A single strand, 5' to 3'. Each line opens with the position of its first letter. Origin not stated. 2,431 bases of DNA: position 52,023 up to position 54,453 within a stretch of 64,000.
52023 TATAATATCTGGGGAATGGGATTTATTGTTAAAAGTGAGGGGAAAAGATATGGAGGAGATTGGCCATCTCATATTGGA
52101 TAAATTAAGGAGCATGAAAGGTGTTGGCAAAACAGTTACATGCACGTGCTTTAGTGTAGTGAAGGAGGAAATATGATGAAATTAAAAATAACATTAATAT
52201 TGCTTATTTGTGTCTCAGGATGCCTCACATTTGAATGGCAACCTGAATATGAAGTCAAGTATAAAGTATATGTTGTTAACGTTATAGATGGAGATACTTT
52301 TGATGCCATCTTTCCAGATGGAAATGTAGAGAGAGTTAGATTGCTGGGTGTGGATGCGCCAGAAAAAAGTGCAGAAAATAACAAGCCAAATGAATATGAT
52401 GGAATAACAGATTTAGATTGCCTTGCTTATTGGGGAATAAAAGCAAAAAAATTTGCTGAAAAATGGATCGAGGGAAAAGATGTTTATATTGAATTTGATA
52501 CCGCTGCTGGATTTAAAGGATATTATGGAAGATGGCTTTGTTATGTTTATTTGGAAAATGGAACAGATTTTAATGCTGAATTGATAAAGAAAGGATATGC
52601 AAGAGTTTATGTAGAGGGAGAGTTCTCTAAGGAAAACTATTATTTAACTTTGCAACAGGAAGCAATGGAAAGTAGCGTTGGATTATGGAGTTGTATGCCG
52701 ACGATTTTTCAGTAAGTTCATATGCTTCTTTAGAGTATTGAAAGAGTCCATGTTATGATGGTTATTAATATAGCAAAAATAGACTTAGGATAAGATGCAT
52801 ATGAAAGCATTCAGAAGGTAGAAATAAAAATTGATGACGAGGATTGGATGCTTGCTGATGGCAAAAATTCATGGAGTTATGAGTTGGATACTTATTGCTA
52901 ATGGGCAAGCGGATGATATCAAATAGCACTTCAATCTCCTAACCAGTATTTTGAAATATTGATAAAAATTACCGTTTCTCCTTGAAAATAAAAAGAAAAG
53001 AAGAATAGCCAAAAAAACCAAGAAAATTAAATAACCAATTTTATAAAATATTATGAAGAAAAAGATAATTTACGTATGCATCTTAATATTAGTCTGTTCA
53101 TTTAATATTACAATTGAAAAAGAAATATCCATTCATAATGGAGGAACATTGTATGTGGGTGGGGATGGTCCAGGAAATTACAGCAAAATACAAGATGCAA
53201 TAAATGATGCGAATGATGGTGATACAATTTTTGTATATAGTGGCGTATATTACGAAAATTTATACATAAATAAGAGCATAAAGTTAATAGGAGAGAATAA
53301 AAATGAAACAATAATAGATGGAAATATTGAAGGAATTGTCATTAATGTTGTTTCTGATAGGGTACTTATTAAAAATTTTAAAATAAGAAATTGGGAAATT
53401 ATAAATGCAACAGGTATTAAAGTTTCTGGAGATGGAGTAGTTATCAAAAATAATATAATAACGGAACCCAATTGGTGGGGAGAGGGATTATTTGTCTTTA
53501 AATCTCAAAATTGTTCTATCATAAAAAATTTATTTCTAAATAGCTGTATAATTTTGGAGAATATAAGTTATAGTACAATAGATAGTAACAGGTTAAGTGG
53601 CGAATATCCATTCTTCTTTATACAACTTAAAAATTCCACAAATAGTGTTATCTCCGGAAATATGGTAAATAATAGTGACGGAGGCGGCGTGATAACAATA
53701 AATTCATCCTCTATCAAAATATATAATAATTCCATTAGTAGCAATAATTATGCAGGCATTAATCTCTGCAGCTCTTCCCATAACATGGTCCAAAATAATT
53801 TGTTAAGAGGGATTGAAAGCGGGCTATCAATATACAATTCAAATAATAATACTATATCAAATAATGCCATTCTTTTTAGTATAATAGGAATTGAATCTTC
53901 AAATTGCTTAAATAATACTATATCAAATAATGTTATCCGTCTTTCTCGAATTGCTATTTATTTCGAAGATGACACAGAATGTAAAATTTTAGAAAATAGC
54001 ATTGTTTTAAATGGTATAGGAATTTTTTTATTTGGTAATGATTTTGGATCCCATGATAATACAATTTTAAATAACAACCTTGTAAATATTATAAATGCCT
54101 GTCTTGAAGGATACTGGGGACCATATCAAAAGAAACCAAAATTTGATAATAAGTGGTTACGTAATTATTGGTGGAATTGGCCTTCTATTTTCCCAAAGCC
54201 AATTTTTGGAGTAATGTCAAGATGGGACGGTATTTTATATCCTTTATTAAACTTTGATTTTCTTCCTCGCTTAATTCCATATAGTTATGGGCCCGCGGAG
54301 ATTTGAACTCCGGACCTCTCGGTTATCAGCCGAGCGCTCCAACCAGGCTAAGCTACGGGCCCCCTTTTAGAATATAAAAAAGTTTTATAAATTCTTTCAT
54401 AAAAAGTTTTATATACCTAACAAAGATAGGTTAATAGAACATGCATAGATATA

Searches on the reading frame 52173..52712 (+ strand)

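Call 87: search_protein_families(library=ncbifam, proteins=[window:52173-52712:+], max_evalue=0.01)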
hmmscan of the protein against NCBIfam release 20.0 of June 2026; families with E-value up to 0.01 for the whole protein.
window:52173-52712:+ (180 aa): 2 families
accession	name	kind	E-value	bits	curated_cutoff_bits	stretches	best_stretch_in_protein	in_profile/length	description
NF047969.1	CaNuclEcnA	equivalog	2.2e-38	131.6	180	1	29-173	4-149/151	calcium-activated nuclease EcnA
NF047694.1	TnucaseNucIStaph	equivalog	4.9e-20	71.7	250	1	27-173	42-175/175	thermonuclease NucI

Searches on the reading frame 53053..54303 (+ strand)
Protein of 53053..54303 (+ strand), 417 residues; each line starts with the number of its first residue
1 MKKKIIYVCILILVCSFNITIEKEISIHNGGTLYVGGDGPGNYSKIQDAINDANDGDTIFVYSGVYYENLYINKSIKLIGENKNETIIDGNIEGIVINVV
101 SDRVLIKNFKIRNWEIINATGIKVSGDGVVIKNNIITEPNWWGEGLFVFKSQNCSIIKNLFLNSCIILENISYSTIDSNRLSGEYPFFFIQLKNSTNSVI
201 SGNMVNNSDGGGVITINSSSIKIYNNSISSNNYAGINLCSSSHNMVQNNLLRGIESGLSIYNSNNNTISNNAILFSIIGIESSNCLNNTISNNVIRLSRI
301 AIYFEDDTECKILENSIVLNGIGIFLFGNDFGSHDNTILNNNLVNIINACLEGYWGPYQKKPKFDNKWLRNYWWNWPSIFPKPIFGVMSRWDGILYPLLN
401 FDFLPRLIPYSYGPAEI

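Call 87: search_protein_families(library=ncbifam, proteins=[window:53053-54303:+], max_evalue=0.01)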
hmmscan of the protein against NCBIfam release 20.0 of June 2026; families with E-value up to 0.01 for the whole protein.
window:53053-54303:+ (417 aa): 3 families
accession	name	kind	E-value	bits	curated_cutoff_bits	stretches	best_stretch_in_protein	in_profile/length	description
TIGR04247.1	NosD_copper_fam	subfamily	1.9e-27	95.8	300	1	46-373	1-308/377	nitrous oxide reductase family maturation protein NosD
TIGR03804.1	para_beta_helix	repeat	1.3e-09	37.6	19.45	3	235-273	1-39/44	parallel beta-helix repeat protein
TIGR03805.1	beta_helix_1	subfamily_domain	3.8e-06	26.2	141.5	1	46-136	1-94/314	parallel beta-helix domain-containing protein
